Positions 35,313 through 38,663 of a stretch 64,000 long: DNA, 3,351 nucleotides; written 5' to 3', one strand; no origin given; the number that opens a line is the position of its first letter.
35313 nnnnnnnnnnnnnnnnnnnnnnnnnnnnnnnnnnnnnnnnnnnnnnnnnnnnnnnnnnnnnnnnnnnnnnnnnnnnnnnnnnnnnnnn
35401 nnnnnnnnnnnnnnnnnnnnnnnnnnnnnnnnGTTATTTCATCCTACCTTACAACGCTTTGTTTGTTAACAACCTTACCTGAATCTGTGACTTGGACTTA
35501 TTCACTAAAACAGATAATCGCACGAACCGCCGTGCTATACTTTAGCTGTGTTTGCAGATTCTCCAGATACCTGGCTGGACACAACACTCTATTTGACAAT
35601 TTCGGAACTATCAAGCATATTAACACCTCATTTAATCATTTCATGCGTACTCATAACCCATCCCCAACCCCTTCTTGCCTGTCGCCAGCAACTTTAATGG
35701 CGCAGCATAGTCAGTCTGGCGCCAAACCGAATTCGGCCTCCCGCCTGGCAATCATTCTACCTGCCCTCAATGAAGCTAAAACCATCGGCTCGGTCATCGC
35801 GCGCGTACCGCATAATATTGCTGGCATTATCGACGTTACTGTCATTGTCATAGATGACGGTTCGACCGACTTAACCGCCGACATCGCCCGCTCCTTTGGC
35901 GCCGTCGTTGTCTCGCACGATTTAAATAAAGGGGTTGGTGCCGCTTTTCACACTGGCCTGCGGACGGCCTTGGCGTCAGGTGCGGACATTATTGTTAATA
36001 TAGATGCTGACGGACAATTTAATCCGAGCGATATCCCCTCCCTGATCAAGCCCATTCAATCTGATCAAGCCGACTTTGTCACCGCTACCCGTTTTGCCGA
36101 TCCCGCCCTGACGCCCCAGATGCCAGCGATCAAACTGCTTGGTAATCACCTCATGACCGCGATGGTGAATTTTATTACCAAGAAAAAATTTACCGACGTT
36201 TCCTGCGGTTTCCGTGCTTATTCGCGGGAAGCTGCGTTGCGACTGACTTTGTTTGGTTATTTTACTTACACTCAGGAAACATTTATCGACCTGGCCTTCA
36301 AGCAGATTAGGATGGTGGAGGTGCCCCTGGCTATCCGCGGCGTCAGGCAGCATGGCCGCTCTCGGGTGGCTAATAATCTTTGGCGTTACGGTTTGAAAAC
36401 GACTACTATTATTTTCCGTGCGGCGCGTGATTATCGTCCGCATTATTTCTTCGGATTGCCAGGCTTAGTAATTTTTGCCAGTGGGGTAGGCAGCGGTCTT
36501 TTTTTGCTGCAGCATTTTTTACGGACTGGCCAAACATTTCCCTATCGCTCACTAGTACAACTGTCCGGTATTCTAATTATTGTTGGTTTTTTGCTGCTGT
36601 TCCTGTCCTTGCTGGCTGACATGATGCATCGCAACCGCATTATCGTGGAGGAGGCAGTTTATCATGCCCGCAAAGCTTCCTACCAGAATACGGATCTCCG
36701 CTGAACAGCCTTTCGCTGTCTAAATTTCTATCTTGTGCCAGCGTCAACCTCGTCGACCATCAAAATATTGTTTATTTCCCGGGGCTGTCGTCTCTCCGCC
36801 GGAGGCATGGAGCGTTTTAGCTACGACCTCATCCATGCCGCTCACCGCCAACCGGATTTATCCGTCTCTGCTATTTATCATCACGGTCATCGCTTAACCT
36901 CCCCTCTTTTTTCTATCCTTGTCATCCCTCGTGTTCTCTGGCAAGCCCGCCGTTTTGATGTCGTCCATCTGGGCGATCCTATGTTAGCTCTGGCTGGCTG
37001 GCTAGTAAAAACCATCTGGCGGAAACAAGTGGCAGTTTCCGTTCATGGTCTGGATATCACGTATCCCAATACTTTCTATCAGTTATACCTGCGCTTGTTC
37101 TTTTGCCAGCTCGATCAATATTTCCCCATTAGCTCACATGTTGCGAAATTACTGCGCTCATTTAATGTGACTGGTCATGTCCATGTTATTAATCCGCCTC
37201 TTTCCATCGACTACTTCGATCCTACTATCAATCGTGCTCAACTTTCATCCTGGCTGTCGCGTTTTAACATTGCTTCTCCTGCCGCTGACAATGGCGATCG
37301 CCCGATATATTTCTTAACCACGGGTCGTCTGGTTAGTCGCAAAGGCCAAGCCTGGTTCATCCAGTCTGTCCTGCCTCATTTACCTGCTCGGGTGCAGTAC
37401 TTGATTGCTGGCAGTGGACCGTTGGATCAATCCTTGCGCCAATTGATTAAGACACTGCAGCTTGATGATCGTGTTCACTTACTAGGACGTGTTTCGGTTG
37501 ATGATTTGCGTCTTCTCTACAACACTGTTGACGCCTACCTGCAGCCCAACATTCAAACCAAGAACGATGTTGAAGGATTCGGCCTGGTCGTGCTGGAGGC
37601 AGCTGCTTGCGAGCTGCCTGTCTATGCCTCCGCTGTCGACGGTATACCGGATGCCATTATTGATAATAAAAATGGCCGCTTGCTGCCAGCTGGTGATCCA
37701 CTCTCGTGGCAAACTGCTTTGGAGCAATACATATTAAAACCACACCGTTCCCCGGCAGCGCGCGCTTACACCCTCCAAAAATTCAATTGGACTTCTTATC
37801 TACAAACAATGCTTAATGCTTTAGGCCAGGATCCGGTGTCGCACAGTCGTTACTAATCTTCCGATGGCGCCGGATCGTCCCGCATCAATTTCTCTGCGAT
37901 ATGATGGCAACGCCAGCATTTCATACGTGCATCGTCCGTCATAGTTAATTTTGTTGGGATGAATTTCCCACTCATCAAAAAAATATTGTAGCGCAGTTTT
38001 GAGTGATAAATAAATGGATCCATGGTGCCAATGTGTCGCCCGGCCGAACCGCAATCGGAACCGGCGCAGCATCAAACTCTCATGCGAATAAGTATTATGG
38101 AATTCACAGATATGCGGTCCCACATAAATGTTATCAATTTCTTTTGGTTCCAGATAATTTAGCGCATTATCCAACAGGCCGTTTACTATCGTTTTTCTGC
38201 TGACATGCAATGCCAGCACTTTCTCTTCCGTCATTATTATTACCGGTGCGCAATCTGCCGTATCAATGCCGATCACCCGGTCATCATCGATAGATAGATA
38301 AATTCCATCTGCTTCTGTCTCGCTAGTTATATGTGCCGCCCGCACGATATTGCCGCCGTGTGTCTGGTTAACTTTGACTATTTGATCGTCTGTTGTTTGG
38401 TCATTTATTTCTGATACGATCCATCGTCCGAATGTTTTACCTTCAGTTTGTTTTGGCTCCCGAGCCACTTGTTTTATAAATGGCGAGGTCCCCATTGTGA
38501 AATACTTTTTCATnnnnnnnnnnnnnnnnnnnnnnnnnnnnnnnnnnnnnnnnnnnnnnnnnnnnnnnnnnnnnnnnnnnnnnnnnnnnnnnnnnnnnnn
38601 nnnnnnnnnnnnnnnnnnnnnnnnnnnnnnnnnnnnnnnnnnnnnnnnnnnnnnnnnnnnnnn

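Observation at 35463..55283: Three paralogous pairs of a Dpm1-like GT2 synthase and a GT-C-like polytopic membrane protein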

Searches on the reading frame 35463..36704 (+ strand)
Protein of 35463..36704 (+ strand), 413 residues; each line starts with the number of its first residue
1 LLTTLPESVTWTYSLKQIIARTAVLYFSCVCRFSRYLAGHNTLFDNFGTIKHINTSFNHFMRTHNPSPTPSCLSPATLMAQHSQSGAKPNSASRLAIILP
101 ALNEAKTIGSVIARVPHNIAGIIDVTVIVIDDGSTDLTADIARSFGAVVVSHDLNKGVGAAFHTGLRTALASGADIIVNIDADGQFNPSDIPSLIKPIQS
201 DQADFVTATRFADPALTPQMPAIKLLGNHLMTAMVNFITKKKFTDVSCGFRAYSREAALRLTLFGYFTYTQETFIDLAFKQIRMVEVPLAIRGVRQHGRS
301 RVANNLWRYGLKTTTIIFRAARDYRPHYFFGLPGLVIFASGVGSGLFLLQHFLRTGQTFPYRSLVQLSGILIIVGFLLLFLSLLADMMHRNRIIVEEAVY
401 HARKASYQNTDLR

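Call 3: search_protein_families(library=pfam, proteins=[window:35463-36704:+], max_evalue=0.01)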
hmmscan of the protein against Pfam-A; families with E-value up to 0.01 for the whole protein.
window:35463-36704:+ (413 aa): 2 families
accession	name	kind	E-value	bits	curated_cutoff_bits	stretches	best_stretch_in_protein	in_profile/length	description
PF00535.33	Glycos_transf_2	-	1.6e-25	90.5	23.3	1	97-258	2-164/168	Glycosyl transferase family 2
PF13641.12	Glyco_tranf_2_3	-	0.00013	22.5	27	1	95-213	3-126/230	Glycosyltransferase like family 2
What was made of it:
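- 35643..36704 (+): GT2a: membrane-anchored polyprenyl-phosphate-sugar synthase candidate (GtrB/ArnC/AglJ type, 353 aa, two C-terminal TM helices). PF00535 (call 3).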

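Call 5: search_protein_families(library=ncbifam, proteins=[window:35463-36704:+], max_evalue=0.01)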
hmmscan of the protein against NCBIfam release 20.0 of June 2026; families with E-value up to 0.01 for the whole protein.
window:35463-36704:+ (413 aa): 19 families
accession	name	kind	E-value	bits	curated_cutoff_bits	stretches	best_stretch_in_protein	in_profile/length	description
TIGR04182.1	glyco_TIGR04182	equivalog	4.1e-42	144.6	325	1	96-390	3-284/293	S-layer glycoprotein N-glycosyltransferase AglJ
NF058614.1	PPMAGASynPpgS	equivalog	8.6e-30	103.8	370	1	97-291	4-196/226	polyprenyl-phospho-N-acetylgalactosaminyl synthase PpgS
NF041391.1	DPhHxTase_Halo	equivalog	1.6e-19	69.7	375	1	101-273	3-165/213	dolichyl-phosphate hexose transferase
NF010496.0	PRK13915.1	equivalog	1.6e-15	57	262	1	91-207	29-152/307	glucosyl-3-phosphoglycerate synthase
NF007986.1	PRK10714.1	equivalog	2.3e-11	43.3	529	1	93-258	6-169/316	undecaprenyl-phosphate 4-deoxy-4-formamido-L-arabinose transferase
TIGR04283.1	glyco_like_mftF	equivalog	4e-09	36.4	182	1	95-202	1-100/221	TIGR04283 family arsenosugar biosynthesis glycosyltransferase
TIGR03469.1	HpnB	hypoth_equivalog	4.7e-09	35.7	379.25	1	79-207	30-169/386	hopene-associated glycosyltransferase HpnB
NF041865.1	EpsU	equivalog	3e-08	33.1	700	1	77-199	22-148/394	exopolysaccharide biosynthesis GT2 family glycosyltransferase EpsU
NF007482.0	PRK10073.1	equivalog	3.7e-08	32.8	423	1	90-207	3-119/334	glycosyltransferase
TIGR03937.1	PgaC_IcaA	equivalog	4.2e-08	32.6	422.3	1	86-201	38-153/407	poly-beta-1,6-N-acetyl-D-glucosamine synthase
NF047588.1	GlcsyltransPgfSStrep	equivalog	5e-08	32.5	500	1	94-303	2-206/308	glycosyltransferase PgfS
NF045692.1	OglycostaseCruG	equivalog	1.1e-05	24.5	600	1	87-207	35-161/386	2'-O-glycosyltransferase CruG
NF041875.1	EPS_EpsD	equivalog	1.7e-05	24.4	370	1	95-237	1-142/325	exopolysaccharide biosynthesis glycosyltransferase EpsD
TIGR03965.1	mycofact_glyco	equivalog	3.4e-05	22.9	280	1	87-185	68-166/467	mycofactocin biosynthesis glycosyltransferase MftF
TIGR01556.1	rhamnosyltran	subfamily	7.2e-05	22.1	200.55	1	125-243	22-142/281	rhamnosyltransferase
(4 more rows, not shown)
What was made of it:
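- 35643..36704 (+): Best NCBIfam model is AglJ TIGR04182, 144.6 bits, below its 325-bit cut-off (call 5).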

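Call 7: search_solved_structures(query=window:35643-36704:+, max_evalue=0.001)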
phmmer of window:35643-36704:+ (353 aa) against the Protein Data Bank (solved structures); distinct sequences matched with E-value up to 0.001: 18.
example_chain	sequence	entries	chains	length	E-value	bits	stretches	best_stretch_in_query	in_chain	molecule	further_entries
5mlz_A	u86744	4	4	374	2e-13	53.2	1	33-244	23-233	Dolichol monophosphate mannose synthase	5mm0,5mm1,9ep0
7pdo_A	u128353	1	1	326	7.3e-10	41.5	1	32-142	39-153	Glucosyl-3-phosphoglycerate synthase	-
7p5l_A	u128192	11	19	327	7.4e-10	41.5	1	32-142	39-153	Glucosyl-3-phosphoglycerate synthase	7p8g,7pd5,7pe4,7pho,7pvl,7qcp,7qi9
6p61_A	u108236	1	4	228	1.5e-09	40.4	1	31-140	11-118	Glycosyltransferase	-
3ckj_A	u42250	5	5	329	4.1e-09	39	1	33-141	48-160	Putative uncharacterized protein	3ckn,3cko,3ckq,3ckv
4y6n_A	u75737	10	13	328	6.4e-09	38.4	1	33-144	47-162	Glucosyl-3-phosphoglycerate synthase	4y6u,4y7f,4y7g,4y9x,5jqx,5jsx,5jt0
3e25_A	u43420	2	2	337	6.8e-09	38.3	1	33-144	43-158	Putative uncharacterized protein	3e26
4ddz_A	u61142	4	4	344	7.1e-09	38.2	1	33-144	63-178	GLUCOSYL-3-PHOSPHOGLYCERATE SYNTHASE (GpgS) | Glucosyl-3-phosphoglycerate synthase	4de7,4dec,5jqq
9bhc_C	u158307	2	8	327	3.7e-08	35.9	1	33-327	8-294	Undecaprenyl-phosphate 4-deoxy-4-formamido-L-arabinose transferase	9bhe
9hwj_A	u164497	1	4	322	3.8e-08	35.9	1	33-309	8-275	Undecaprenyl-phosphate 4-deoxy-4-formamido-L-arabinose transferase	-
8vxh_A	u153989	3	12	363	3.9e-08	35.8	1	33-326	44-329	Undecaprenyl-phosphate 4-deoxy-4-formamido-L-arabinose transferase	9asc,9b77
2z87_A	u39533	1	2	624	5e-07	32.1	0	34-138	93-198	Chondroitin synthase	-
2z86_A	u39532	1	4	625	5e-07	32.1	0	34-138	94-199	Chondroitin synthase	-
3f1y_A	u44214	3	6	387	9.3e-06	28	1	35-138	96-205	Mannosyl-3-phosphoglycerate synthase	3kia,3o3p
9omj_A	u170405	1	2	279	0.00049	22.3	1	34-154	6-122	Glycosyltransferase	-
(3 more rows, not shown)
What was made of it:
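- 35643..36704 (+): PDB: PfDPMS 2e-13, and ArnC aligned including the TM region (call 7).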

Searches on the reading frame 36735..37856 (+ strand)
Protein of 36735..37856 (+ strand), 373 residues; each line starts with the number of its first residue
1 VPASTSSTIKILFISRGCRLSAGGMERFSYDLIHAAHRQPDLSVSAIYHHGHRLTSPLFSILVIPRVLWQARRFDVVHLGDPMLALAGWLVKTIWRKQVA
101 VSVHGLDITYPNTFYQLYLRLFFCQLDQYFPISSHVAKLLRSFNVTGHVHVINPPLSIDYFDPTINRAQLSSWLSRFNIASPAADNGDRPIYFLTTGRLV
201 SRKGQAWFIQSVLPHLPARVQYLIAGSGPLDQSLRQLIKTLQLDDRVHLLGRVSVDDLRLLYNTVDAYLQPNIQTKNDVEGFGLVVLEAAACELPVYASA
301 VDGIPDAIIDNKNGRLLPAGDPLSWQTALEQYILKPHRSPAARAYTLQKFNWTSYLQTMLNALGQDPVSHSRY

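Call 3: search_protein_families(library=pfam, proteins=[window:36735-37856:+], max_evalue=0.01)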
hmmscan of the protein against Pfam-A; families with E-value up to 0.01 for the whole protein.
window:36735-37856:+ (373 aa): 6 families
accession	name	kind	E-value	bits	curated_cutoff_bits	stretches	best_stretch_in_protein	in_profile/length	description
PF13692.12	Glyco_trans_1_4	-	1.1e-28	100.8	27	1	192-332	3-139/142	Glycosyl transferases group 1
PF00534.26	Glycos_transf_1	-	7.3e-27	94.4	26.4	1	188-336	13-159/172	Glycosyl transferases group 1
PF13439.12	Glyco_transf_4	-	3.6e-08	34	28.5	1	55-156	52-166/170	Glycosyltransferase Family 4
PF13579.12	Glyco_trans_4_4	-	4.6e-08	34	29.7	1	53-153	53-156/158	Glycosyl transferase 4-like domain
PF13524.12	Glyco_trans_1_2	-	0.00036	20.9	25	1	206-360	3-143/144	Glycosyl transferase-like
PF20706.3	GT4-conflict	-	0.0032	17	26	1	279-311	291-323/385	Family 4 Glycosyltransferase in conflict systems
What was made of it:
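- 36735..37856 (+): GT4a: cytoplasmic GT-B glycosyltransferase, 30 nt after GT2a. PF13692/PF00534 (call 3).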

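Call 85: search_solved_structures(query=window:36735-37856:+, max_evalue=0.0001)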
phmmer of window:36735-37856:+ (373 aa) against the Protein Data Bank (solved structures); distinct sequences matched with E-value up to 0.0001: 19.
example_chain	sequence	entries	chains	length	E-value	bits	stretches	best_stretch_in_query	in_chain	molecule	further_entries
3okc_A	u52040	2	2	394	5.8e-13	52.1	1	189-367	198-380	GDP-mannose-dependent alpha-(1-6)-phosphatidylinositol monomannoside mannosyltransferase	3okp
3oka_A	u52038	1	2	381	7.6e-13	51.7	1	189-367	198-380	GDP-mannose-dependent alpha-(1-6)-phosphatidylinositol monomannoside mannosyltransferase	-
6kih_A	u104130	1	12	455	4.4e-11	45.9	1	187-338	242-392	Tll1590 protein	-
5d00_A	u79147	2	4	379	2.4e-10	43.5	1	219-334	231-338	N-acetyl-alpha-D-glucosaminyl L-malate synthase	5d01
2jjm_A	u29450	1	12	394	5.2e-10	42.3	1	212-325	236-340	GLYCOSYL TRANSFERASE, GROUP 1 FAMILY PROTEIN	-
3mbo_A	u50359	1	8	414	6.1e-10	42.1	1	212-325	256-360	Glycosyltransferase, group 1 family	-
4pqg_A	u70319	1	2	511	1.4e-09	40.9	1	185-322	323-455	Glycosyltransferase Gtf1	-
3c4q_A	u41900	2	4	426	6.5e-08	35.4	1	74-332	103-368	Predicted glycosyltransferases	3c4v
3c48_A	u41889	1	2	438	7.7e-08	35.2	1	74-332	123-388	Predicted glycosyltransferases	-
7mi0_A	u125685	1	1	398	3.3e-06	29.8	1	72-314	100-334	Glycosyltransferase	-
4n9w_A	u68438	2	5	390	7.1e-06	28.7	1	197-330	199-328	GDP-mannose-dependent alpha-(1-2)-phosphatidylinositol mannosyltransferase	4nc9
2gej_A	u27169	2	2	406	7.6e-06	28.6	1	197-330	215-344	PHOSPHATIDYLINOSITOL MANNOSYLTRANSFERASE (PimA)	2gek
6hll_A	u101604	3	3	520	7.9e-06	28.6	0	252-329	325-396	Substance-P receptor,GlgA glycogen synthase,Substance-P receptor | Substance-P receptor,Substance-P receptor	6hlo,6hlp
6e59_A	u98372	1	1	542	1.1e-05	28.1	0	252-329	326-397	Substance-P receptor, GlgA glycogen synthase, Substance-P receptor chimera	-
3l01_A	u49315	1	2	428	1.1e-05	28.1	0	252-329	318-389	GlgA glycogen synthase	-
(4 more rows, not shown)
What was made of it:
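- GT4a's best solved relative is PimB' (5.8e-13) (call 85).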

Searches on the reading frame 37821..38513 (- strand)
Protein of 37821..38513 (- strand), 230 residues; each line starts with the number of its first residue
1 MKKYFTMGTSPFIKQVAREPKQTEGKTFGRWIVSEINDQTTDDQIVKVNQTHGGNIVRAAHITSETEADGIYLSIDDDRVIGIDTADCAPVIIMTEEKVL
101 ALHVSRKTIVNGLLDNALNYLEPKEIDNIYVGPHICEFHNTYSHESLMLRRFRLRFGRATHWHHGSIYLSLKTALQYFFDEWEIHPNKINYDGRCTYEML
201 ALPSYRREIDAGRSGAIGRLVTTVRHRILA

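Call 3: search_protein_families(library=pfam, proteins=[window:37821-38513:-], max_evalue=0.01)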
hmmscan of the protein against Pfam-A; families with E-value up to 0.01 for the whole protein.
window:37821-38513:- (230 aa): 1 family
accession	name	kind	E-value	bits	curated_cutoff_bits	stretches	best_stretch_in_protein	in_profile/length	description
PF02578.20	Cu-oxidase_4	-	3.3e-16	59.9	22.9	1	41-215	42-234/238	Multi-copper polyphenol oxidoreductase laccase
